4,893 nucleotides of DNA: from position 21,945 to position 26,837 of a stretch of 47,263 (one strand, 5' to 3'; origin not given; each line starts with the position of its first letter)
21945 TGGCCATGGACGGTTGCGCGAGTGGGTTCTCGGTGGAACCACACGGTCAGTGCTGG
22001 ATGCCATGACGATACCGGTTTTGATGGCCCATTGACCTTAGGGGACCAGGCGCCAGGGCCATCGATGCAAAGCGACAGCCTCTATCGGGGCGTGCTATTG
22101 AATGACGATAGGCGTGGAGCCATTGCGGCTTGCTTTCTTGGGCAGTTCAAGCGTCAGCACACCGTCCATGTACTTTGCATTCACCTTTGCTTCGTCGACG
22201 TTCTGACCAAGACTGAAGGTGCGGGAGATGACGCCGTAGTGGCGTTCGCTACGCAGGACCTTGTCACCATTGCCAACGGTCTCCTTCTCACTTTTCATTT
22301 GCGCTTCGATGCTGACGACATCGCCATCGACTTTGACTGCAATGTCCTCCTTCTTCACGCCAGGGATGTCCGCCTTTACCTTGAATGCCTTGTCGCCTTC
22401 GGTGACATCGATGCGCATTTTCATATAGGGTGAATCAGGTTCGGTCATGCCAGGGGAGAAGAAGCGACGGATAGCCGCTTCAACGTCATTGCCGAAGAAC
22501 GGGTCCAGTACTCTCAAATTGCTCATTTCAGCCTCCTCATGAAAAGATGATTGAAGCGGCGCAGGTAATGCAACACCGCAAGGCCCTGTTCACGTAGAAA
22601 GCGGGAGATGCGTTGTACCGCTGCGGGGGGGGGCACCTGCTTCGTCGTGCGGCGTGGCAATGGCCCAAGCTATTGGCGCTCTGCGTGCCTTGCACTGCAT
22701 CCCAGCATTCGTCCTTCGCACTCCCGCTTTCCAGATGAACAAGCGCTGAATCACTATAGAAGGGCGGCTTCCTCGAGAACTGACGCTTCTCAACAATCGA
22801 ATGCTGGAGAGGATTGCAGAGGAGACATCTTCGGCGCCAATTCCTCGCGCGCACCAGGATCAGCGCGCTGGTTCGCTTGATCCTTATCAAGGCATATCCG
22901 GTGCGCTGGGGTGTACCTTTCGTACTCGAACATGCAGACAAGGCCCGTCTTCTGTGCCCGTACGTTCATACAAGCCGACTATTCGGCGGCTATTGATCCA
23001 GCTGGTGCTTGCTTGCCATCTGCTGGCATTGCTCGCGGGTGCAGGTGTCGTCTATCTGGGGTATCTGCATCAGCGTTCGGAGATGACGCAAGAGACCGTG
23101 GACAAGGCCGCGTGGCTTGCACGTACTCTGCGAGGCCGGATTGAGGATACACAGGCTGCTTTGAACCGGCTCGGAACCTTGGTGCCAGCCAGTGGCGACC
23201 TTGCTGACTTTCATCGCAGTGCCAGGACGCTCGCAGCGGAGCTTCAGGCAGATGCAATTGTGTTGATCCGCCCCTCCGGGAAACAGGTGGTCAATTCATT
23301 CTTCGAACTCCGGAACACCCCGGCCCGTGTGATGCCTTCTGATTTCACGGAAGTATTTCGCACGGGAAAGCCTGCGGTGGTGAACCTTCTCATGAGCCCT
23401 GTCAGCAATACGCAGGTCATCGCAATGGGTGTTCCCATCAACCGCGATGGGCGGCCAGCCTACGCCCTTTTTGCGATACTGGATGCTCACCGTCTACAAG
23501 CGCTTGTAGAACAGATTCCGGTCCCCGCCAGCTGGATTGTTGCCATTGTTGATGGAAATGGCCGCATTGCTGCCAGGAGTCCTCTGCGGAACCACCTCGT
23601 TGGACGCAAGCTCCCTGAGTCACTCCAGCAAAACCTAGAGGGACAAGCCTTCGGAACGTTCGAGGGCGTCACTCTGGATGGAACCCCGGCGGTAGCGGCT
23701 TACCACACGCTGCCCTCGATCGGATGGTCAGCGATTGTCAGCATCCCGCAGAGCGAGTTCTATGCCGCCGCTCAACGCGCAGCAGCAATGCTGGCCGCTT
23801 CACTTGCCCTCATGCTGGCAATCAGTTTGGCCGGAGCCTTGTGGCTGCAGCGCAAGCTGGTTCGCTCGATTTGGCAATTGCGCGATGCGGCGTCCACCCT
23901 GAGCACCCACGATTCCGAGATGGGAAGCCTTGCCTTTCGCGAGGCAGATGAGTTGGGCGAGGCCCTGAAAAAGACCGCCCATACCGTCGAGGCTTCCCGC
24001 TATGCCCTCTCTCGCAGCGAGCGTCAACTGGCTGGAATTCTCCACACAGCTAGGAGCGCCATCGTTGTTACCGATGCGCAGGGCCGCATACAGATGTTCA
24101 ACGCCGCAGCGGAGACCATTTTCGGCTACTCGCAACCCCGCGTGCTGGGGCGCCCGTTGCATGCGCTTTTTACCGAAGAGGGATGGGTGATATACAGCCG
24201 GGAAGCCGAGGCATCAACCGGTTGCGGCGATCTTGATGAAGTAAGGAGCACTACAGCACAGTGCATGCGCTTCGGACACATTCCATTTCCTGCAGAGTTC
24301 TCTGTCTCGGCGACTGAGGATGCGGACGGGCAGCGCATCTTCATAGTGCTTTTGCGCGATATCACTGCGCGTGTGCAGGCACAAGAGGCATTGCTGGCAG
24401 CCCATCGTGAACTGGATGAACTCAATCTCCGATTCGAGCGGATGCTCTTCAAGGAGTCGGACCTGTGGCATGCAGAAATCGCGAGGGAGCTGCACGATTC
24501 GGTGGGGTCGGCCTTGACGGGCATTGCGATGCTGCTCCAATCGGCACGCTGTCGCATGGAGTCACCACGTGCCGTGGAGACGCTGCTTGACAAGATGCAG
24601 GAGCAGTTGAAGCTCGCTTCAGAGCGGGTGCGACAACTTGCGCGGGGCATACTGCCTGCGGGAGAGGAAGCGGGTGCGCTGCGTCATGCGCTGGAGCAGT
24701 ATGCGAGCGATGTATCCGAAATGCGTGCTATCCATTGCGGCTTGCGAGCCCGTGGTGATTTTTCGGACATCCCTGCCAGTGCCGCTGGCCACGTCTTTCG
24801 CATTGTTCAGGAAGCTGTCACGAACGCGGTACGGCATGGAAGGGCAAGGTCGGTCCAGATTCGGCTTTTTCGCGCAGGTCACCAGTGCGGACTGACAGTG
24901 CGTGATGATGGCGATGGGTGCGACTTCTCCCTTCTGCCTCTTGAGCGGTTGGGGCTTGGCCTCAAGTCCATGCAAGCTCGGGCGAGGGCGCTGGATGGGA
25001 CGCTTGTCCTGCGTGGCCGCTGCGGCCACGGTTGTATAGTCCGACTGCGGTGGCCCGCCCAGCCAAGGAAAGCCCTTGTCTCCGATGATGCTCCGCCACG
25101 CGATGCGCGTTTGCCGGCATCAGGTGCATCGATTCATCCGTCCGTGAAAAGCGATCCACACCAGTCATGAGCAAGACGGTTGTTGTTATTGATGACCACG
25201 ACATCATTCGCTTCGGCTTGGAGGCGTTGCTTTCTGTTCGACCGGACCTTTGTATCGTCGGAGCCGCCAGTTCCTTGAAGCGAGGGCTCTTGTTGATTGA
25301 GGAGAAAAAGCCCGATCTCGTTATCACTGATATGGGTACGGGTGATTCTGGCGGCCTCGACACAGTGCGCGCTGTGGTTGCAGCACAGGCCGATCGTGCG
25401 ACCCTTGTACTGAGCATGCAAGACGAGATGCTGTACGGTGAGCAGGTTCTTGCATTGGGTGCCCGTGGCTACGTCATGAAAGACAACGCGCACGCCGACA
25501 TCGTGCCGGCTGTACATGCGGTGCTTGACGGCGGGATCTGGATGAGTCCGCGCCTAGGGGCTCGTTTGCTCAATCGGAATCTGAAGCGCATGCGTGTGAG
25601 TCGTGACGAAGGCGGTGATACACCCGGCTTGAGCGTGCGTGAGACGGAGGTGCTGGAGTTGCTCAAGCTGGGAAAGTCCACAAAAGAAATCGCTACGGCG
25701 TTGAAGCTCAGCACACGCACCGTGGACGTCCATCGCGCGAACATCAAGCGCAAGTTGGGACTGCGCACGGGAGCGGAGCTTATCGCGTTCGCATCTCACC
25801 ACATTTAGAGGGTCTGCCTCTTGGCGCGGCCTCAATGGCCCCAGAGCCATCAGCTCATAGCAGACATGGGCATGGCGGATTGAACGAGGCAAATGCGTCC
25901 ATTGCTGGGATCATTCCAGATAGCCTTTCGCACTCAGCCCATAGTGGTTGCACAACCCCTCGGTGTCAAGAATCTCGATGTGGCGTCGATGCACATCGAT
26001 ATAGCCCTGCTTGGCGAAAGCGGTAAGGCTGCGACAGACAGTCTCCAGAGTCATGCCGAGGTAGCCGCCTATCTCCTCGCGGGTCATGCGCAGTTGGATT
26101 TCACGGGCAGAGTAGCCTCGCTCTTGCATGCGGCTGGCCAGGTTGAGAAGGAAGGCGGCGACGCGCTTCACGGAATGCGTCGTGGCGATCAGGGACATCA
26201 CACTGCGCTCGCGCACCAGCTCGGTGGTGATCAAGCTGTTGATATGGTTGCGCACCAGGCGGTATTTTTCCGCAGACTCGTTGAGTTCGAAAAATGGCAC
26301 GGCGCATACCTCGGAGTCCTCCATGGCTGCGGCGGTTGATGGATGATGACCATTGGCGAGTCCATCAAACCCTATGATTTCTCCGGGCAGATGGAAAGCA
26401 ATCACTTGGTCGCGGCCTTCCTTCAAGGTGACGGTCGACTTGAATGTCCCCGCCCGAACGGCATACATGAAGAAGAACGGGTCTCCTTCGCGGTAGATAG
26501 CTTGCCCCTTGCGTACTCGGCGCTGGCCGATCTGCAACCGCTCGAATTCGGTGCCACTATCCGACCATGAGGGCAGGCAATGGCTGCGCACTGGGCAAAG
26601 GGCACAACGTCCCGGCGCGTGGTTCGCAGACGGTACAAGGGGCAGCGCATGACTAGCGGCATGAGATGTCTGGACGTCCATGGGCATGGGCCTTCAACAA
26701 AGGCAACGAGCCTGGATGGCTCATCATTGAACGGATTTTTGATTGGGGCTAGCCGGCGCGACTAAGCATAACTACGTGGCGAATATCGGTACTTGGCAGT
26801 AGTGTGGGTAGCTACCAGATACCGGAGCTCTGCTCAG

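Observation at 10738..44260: A 33.5-kb lower-GC island at tRNA-Lys carries a complete hypoxia/dormancy-type stress regulon (lxa-like, DosR-like) and no mobility genes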

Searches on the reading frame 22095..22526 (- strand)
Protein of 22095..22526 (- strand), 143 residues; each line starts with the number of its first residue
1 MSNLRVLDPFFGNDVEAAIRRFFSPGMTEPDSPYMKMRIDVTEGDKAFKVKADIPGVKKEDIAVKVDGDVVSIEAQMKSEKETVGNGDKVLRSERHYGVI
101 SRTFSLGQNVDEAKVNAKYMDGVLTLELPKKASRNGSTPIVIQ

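Call 6: search_protein_families(library=pfam, proteins=[window:22095-22526:-])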
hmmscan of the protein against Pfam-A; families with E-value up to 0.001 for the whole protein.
window:22095-22526:- (143 aa): 2 families
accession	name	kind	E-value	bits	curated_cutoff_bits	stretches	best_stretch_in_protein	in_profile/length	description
PF00011.27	HSP20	-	2.2e-23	82.7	20.8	1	41-142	2-99/102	Hsp20/alpha crystallin family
PF17886.7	ArsA_HSP20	-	0.00052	20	22.5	0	46-126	2-61/63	HSP20-like domain found in ArsA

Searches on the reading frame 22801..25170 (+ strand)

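Call 7: search_protein_families(library=pfam, proteins=[window:22801-25170:+])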
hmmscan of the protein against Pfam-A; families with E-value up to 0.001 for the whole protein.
window:22801-25170:+ (789 aa): 8 families
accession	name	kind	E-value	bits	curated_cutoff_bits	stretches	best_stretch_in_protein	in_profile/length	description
PF00989.32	PAS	-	3.6e-13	50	22.6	1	409-521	2-113/113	PAS fold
PF13426.13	PAS_9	-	6.3e-12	46.1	27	1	420-523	3-103/103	PAS domain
PF02743.24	dCache_1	-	1.4e-11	44.8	45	1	103-313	11-239/240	Cache domain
PF07730.19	HisKA_3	-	4.3e-11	43.6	24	1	559-620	4-66/68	Histidine kinase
PF02518.31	HATPase_c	-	3e-10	41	26.4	1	664-754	5-110/111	Histidine kinase-, DNA gyrase B-, and HSP90-like ATPase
PF08448.16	PAS_4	-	4.2e-09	37.1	23.1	1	418-525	5-109/110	PAS fold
PF13188.13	PAS_8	-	9.1e-09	35.4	21.8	1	409-459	2-49/65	PAS domain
PF13581.12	HATPase_c_2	-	2.7e-06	27.8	27.4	1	655-708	22-80/127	Histidine kinase-like ATPase domain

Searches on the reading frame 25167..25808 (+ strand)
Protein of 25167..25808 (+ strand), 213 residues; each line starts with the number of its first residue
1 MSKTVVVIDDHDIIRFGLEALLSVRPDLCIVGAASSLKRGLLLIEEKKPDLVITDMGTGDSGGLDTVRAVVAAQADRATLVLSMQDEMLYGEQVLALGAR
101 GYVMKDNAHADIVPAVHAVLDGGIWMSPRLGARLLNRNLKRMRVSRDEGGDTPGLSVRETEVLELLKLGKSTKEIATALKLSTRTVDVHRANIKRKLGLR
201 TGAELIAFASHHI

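Call 7: search_protein_families(library=pfam, proteins=[window:25167-25808:+])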
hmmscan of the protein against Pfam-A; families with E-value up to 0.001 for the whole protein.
window:25167-25808:+ (213 aa): 3 families
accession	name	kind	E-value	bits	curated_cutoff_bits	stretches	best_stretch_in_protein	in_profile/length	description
PF00196.25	GerE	-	6.4e-17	61.4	23.5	1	155-209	3-57/57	Bacterial regulatory proteins, luxR family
PF00072.30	Response_reg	-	1.1e-16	61.4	30.2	1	5-116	1-110/111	Response regulator receiver domain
PF08281.18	Sigma70_r4_2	-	0.00037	20.5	25.7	1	155-197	11-54/54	Sigma-70, region 4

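Call 77: search_solved_structures(query=window:25167-25808:+, max_evalue=0.00001)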
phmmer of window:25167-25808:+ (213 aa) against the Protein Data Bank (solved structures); distinct sequences matched with E-value up to 0.00001: 36.
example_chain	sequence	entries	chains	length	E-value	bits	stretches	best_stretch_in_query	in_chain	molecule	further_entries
1a04_A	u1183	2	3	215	2.1e-23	86.2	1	4-206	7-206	NITRATE/NITRITE RESPONSE REGULATOR PROTEIN NARL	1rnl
5hev_A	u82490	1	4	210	1.8e-21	79.9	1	5-208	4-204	Response regulator protein VraR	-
7ve6_A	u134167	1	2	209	8.8e-21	77.6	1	4-212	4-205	Response regulator protein VraR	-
4gvp_A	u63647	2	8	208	1.2e-20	77.2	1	5-212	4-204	Response regulator protein vraR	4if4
3c3w_A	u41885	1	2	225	2.3e-19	73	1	5-210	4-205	TWO COMPONENT TRANSCRIPTIONAL REGULATORY PROTEIN DEVR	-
4yn8_A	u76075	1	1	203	1.1e-16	64.2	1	4-204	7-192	Response regulator ChrA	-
3cz5_A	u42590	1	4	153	2.2e-15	60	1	4-136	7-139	Two-component response regulator, LuxR family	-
5f64_A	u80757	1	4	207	3.9e-13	52.7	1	4-210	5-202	Positive transcription regulator EvgA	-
8zwn_A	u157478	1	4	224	5.3e-13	52.2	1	4-210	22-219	DNA-binding transcriptional activator EvgA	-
4ldz_A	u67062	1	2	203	1.1e-12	51.2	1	5-206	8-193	Transcriptional regulatory protein DesR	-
4zmr_A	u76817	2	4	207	1.6e-12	50.7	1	5-206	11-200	Response regulator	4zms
4hye_A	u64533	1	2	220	2.1e-12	50.3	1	5-206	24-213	Response regulator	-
5vxn_A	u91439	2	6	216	2.2e-10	43.7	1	4-209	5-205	Transcriptional regulatory protein RcsB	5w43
5o8y_A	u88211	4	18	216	2.2e-10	43.7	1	4-209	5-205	Transcriptional regulatory protein RcsB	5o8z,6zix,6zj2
6eo2_A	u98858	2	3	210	2.3e-10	43.7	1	4-208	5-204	Transcriptional regulatory protein RcsB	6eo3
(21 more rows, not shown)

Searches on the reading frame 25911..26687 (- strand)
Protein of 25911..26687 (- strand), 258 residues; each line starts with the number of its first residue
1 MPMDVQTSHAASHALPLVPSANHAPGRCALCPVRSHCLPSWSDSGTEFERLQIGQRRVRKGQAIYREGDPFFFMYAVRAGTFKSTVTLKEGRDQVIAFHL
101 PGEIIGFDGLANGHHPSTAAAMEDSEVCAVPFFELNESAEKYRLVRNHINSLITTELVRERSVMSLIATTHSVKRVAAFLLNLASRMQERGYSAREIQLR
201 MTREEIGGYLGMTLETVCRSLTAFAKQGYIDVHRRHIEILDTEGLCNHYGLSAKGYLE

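Call 7: search_protein_families(library=pfam, proteins=[window:25911-26687:-])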
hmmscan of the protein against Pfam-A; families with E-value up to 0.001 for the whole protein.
window:25911-26687:- (258 aa): 3 families
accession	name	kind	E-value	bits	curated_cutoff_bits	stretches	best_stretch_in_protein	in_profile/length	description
PF13545.12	HTH_Crp_2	-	4.1e-20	71.9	27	1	174-246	1-68/70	Crp-like helix-turn-helix domain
PF00027.35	cNMP_binding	-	5e-16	58.9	27.5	1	56-132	2-79/89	Cyclic nucleotide-binding domain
PF00325.26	Crp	-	2.7e-09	37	21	1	199-230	1-32/32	Bacterial regulatory proteins, crp family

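Call 78: search_solved_structures(query=window:25911-26687:-, max_evalue=0.00001, show_alignments=1)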
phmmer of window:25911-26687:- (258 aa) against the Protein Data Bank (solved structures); distinct sequences matched with E-value up to 0.00001: 44.
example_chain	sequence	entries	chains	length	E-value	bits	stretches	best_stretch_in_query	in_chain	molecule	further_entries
8qto_A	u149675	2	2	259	1e-47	165.9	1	27-250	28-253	FNR type regulator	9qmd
9qll_A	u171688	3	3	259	2.4e-46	161.4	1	26-250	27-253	FNR type regulator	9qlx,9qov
5cvr_A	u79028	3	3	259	3.5e-46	160.9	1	27-250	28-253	FNR type regulator | FNR regulator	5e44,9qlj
9qmc_A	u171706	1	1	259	8.7e-46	159.6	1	27-250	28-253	FNR type regulator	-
9qlt_A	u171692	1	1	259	8.8e-46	159.5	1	27-250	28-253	FNR type regulator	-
9qly_A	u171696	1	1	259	9e-46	159.5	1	27-250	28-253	FNR type regulator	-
4i2o_A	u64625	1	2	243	4.5e-21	78.6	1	57-233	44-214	FixK2 protein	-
3r6s_A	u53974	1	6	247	1.3e-13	54.2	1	10-246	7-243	transcription regulator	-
4cyd_A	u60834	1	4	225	3.9e-13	52.6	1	57-246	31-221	PROBABLE TRANSCRIPTION REGULATOR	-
4byy_A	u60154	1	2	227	4e-13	52.6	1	57-246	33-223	TRANSCRIPTIONAL REGULATOR, CRP/FNR FAMILY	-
7ets_A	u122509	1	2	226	7.4e-13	51.7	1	58-240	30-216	Crp/Fnr family transcriptional regulator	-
3mzh_A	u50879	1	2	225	1.1e-10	44.6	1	59-246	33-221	PROBABLE TRANSCRIPTIONAL REGULATORY PROTEIN (PROBABLY CRP/FNR-FAMILY)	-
3d0s_A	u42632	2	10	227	1.1e-10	44.6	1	59-246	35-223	TRANSCRIPTIONAL REGULATORY PROTEIN | PROBABLE TRANSCRIPTIONAL REGULATORY PROTEIN (PROBABLY CRP/ FNR-FAMILY)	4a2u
3h3u_A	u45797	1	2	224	1.1e-10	44.6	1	59-246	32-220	PROBABLE TRANSCRIPTIONAL REGULATORY PROTEIN (PROBABLY CRP/FNR-FAMILY)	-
3i54_A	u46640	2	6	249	1.4e-10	44.3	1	59-246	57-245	Transcriptional regulator, Crp/Fnr family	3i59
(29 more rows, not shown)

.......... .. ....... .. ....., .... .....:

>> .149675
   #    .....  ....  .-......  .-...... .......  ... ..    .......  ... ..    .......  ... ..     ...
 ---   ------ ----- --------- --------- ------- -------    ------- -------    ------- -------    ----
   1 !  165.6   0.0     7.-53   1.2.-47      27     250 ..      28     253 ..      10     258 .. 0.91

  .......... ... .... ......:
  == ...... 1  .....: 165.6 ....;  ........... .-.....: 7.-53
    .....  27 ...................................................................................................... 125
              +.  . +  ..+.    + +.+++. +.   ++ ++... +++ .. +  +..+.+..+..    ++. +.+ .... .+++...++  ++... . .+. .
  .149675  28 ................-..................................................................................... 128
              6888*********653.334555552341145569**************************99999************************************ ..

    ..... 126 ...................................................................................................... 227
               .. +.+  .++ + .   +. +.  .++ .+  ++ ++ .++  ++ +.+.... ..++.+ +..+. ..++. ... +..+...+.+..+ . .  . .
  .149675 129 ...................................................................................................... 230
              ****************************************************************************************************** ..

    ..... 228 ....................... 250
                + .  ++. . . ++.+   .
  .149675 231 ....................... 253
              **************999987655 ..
